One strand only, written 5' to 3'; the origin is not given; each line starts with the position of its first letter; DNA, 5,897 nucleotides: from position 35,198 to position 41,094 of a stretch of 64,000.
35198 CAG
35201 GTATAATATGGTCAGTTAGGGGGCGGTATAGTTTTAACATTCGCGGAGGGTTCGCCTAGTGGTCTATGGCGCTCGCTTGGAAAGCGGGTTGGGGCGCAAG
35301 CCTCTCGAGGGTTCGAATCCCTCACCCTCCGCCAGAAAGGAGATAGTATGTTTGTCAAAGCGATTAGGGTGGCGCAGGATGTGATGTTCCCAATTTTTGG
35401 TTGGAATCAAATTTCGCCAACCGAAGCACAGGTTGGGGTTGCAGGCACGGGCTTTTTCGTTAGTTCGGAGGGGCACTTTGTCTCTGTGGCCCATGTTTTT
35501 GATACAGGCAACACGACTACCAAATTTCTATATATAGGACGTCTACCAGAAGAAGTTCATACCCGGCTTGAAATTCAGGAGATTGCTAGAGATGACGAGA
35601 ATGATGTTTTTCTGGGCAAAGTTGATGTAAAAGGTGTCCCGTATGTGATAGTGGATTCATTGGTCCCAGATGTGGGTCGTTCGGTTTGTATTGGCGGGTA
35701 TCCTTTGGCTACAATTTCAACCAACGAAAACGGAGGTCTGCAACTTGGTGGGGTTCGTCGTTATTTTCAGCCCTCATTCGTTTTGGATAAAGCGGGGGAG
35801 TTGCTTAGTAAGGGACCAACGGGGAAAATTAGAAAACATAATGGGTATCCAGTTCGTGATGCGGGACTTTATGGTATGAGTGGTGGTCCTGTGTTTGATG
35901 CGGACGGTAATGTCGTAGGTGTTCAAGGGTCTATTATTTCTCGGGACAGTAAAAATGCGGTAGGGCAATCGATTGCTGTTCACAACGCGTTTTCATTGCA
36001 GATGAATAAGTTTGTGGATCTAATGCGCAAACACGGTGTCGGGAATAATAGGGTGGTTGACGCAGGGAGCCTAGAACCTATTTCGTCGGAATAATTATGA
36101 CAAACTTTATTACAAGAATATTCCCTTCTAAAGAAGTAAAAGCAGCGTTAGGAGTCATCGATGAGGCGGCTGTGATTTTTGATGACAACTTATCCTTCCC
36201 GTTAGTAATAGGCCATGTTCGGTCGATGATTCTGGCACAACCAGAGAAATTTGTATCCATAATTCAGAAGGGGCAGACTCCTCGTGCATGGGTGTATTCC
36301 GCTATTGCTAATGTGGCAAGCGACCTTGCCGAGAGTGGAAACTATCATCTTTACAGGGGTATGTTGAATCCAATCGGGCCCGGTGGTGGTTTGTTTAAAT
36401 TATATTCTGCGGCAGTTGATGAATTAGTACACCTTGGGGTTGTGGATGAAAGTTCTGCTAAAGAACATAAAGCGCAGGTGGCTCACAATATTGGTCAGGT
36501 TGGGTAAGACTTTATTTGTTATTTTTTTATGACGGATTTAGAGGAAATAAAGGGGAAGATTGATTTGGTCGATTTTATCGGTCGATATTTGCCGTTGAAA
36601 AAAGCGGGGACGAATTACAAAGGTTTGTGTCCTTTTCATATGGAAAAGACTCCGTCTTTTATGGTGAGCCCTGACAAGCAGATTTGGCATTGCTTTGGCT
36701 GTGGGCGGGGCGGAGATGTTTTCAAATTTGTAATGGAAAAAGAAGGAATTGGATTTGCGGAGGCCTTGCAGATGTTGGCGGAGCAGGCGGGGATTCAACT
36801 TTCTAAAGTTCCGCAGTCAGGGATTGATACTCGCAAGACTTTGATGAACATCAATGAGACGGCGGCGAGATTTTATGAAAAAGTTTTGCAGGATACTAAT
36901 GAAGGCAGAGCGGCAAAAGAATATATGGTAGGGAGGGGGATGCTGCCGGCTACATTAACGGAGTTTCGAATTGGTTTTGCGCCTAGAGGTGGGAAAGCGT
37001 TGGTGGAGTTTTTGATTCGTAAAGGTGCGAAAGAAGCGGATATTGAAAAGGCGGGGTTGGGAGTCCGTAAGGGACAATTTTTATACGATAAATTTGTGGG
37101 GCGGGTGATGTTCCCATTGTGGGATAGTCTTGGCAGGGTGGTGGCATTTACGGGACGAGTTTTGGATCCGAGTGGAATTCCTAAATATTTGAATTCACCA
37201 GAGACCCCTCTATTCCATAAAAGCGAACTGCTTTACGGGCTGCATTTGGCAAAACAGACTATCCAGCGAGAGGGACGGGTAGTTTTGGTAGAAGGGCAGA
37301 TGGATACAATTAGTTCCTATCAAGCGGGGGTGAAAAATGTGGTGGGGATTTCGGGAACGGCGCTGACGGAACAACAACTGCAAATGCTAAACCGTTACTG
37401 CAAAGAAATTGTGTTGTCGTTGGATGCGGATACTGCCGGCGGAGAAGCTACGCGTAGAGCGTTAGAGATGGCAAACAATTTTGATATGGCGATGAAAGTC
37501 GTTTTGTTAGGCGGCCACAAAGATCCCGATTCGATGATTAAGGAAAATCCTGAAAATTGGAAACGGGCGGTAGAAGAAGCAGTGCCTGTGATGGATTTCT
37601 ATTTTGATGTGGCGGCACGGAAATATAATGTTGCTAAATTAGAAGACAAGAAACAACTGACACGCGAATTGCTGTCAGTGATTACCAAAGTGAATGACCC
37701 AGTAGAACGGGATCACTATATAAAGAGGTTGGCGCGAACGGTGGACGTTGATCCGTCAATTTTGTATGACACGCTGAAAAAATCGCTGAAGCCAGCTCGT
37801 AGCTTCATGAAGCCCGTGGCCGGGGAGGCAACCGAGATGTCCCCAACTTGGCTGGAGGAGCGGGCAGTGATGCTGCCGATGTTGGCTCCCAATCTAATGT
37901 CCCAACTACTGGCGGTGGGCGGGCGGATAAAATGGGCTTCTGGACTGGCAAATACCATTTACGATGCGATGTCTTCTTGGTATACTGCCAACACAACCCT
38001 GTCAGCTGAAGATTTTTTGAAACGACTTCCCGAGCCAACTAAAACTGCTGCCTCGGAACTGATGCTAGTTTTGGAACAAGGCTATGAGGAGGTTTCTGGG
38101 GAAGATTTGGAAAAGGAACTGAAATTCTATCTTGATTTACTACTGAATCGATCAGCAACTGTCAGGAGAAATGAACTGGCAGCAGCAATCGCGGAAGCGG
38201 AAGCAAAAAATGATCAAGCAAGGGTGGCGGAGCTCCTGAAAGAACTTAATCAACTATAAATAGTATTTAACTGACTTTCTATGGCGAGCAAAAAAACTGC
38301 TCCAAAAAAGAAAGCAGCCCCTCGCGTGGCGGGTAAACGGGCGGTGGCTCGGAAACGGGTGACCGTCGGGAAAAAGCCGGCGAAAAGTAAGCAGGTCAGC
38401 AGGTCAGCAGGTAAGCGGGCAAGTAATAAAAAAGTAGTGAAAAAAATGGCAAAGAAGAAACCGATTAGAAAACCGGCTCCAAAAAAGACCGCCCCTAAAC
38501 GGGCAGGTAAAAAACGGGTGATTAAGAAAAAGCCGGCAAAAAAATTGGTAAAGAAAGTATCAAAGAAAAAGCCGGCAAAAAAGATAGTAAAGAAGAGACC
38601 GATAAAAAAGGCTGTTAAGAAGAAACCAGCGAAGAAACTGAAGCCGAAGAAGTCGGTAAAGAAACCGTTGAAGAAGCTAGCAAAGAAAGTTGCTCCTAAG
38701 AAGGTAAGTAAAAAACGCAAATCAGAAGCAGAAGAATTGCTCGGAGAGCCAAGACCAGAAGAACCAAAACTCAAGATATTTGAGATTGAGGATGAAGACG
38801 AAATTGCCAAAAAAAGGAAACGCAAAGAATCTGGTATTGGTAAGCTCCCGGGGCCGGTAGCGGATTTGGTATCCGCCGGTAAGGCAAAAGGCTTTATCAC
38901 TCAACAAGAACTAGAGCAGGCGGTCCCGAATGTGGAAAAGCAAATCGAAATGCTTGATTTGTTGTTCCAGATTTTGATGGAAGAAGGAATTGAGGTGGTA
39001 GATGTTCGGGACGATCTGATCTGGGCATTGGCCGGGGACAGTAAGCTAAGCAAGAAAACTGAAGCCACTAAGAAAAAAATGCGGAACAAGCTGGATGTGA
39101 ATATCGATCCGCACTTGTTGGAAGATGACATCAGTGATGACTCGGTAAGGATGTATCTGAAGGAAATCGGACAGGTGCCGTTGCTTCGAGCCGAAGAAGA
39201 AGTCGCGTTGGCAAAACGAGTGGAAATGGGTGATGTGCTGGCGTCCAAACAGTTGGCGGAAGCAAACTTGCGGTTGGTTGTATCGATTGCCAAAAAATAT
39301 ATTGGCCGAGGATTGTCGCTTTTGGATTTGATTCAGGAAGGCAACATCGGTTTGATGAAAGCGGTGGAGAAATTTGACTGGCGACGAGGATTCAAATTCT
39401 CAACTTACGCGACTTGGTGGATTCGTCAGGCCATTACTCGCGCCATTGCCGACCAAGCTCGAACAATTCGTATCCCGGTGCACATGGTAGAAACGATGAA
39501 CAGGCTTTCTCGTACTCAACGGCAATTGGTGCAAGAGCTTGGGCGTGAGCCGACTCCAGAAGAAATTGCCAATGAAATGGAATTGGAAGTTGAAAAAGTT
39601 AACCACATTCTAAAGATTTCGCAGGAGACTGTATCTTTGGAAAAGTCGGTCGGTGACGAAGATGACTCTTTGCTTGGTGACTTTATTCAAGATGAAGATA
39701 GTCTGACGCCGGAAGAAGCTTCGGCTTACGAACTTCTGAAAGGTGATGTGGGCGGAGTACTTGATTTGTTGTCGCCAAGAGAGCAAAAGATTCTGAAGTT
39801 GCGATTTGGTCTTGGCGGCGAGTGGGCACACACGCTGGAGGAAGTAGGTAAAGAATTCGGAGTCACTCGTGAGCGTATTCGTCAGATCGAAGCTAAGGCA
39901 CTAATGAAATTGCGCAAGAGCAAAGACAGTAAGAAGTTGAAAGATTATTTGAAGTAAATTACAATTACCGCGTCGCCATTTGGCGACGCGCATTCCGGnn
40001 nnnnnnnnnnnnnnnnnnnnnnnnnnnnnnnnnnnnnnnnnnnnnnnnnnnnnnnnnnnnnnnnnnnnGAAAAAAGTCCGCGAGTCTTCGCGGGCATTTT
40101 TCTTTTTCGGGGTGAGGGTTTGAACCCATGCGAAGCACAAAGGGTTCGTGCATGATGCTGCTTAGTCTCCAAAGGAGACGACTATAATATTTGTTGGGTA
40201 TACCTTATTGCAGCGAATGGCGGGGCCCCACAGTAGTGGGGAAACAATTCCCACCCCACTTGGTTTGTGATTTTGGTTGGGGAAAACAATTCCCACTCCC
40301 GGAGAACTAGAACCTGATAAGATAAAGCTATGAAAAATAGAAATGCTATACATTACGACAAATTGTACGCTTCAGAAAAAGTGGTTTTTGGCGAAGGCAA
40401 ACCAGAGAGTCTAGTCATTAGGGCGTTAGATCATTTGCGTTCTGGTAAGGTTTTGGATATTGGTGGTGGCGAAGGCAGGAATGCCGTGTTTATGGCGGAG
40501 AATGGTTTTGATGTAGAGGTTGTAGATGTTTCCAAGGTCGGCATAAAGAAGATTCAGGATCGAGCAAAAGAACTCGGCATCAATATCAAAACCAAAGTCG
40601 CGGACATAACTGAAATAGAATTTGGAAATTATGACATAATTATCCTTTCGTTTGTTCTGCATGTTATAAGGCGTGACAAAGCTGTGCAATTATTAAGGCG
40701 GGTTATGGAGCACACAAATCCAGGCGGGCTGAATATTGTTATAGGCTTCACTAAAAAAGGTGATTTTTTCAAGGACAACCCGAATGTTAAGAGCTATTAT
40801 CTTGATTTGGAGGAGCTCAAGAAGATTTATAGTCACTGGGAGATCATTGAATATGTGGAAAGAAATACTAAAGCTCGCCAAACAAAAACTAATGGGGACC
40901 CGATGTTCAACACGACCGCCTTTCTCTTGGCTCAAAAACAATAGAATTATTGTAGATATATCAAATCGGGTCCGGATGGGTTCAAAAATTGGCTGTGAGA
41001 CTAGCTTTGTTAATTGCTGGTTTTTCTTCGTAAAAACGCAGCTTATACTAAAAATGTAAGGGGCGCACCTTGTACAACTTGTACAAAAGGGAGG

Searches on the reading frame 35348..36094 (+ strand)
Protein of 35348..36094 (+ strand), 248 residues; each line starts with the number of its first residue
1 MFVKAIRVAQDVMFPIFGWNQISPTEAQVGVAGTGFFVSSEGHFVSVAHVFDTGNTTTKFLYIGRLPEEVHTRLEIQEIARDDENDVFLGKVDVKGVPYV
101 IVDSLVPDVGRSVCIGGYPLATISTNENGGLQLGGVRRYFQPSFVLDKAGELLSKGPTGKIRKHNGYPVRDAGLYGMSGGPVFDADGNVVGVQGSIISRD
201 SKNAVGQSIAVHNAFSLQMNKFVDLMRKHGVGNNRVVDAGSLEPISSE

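Call 6: search_protein_families(library=pfam, proteins=[window:35348-36094:+], max_evalue=0.01)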
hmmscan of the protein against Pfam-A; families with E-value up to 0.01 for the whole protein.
window:35348-36094:+ (248 aa): 1 family
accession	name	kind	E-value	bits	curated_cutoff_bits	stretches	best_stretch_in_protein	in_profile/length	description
PF13365.12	Trypsin_2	-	1e-14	55.9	27.6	1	33-192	1-144/144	Trypsin-like peptidase domain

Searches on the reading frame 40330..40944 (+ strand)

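Call 6: search_protein_families(library=pfam, proteins=[window:40330-40944:+], max_evalue=0.01)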
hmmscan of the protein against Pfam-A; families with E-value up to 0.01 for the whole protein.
window:40330-40944:+ (204 aa): 13 families
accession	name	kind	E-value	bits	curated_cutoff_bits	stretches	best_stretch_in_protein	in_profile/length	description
PF03848.20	TehB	-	7.3e-28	97.7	20.4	1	26-190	19-183/193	Tellurite resistance protein TehB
PF13649.12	Methyltransf_25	-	2.1e-16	60.8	27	1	41-133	1-97/97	Methyltransferase domain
PF13489.12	Methyltransf_23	-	7.5e-12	45.7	27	1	27-134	11-113/164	Methyltransferase domain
PF08242.18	Methyltransf_12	-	8.6e-12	46.1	30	1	42-134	1-97/98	Methyltransferase domain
PF08241.18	Methyltransf_11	-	9.9e-11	42.6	21.2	1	42-134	1-92/95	Methyltransferase domain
PF13847.12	Methyltransf_31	-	2.2e-10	40.8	27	1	39-143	5-115/145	Methyltransferase domain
PF00891.24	Methyltransf_2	-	2.8e-06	27.3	22.3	1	29-139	54-166/210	O-methyltransferase domain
PF05175.20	MTS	-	3.5e-06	27.2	23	1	27-115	21-113/170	Methyltransferase small domain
PF01209.24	Ubie_methyltran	-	1.8e-05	24.6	20.1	1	30-143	40-157/233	ubiE/COQ5 methyltransferase family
PF05724.17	TPMT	-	0.002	18.3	26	1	9-104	6-102/218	Thiopurine S-methyltransferase (TPMT)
PF05401.17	NodS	-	0.0044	17.3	24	1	37-117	43-123/201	Nodulation protein S (NodS)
PF05891.18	Methyltransf_PK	-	0.008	16.2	27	1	37-168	55-190/218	AdoMet dependent proline di-methyltransferase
PF02353.26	CMAS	-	0.0091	15.8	27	0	38-136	62-163/273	Mycolic acid cyclopropane synthetase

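Call 7: search_protein_families(library=ncbifam, proteins=[window:40330-40944:+], max_evalue=0.01)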
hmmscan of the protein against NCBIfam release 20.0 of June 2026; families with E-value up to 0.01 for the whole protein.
window:40330-40944:+ (204 aa): 30 families (the best 25 are shown)
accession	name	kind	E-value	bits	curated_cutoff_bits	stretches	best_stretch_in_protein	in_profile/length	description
NF008992.0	PRK12335.1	equivalog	7.3e-31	107.4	303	1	24-204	109-288/289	SAM-dependent methyltransferase TehB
TIGR00477.1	tehB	equivalog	1e-28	100.2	219.5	1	26-203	62-238/238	tellurite resistance methyltransferase TehB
NF008405.0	PRK11207.1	equivalog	1.1e-28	100.1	218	1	20-204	13-197/198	tellurite resistance methyltransferase TehB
NF045649.1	2X_seleno_MduS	exception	1.2e-12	47.5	380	1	5-95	7-101/338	methyltransferase domain-containing selenoprotein MduS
NF043040.1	corrin_prot_MT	hypoth_equivalog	6.2e-11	42.1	180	1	37-137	41-147/216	corrinoid protein-associated methyltransferase CpaM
TIGR01983.1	UbiG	equivalog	4.7e-10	39.2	102.95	1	34-137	46-151/228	bifunctional 2-polyprenyl-6-hydroxyphenol methylase/3-demethylubiquinol 3-O-methyltransferase UbiG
NF041820.1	daptide_MTase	equivalog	7.4e-10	38.7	175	1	29-134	29-139/243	daptide-type RiPP biosynthesis methyltransferase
TIGR02021.1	BchM-ChlM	equivalog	2.3e-09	37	158.9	1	19-130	34-148/218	magnesium protoporphyrin IX methyltransferase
NF008264.0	PRK11036.1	equivalog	3.7e-09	36.4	366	1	38-148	45-158/261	tRNA uridine 5-oxyacetic acid(34) methyltransferase CmoM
NF038261.1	rhodoquin_RquA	equivalog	7.9e-08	32.3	175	1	59-185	74-201/218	rhodoquinone biosynthesis methyltransferase RquA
NF011529.0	PRK14968.1-3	equivalog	9.3e-08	31.7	162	1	26-107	23-105/198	putative methyltransferase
NF041255.1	mycofact_MftM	equivalog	4.2e-07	29.6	200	1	31-100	133-202/289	mycofactocin oligosaccharide methyltransferase MftM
NF001240.0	PRK00216.1-1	equivalog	6.6e-07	28.6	378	1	36-142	61-173/251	bifunctional demethylmenaquinone methyltransferase/2-methoxy-6-polyprenyl-1,4-benzoquinol methylase UbiE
NF001786.0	PRK00517.2-4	equivalog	8.8e-07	28.3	327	1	20-170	122-267/277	50S ribosomal protein L11 methyltransferase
TIGR00740.1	TIGR00740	equivalog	1.4e-06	28.2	193.3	1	41-145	57-167/239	carboxy-S-adenosyl-L-methionine synthase CmoA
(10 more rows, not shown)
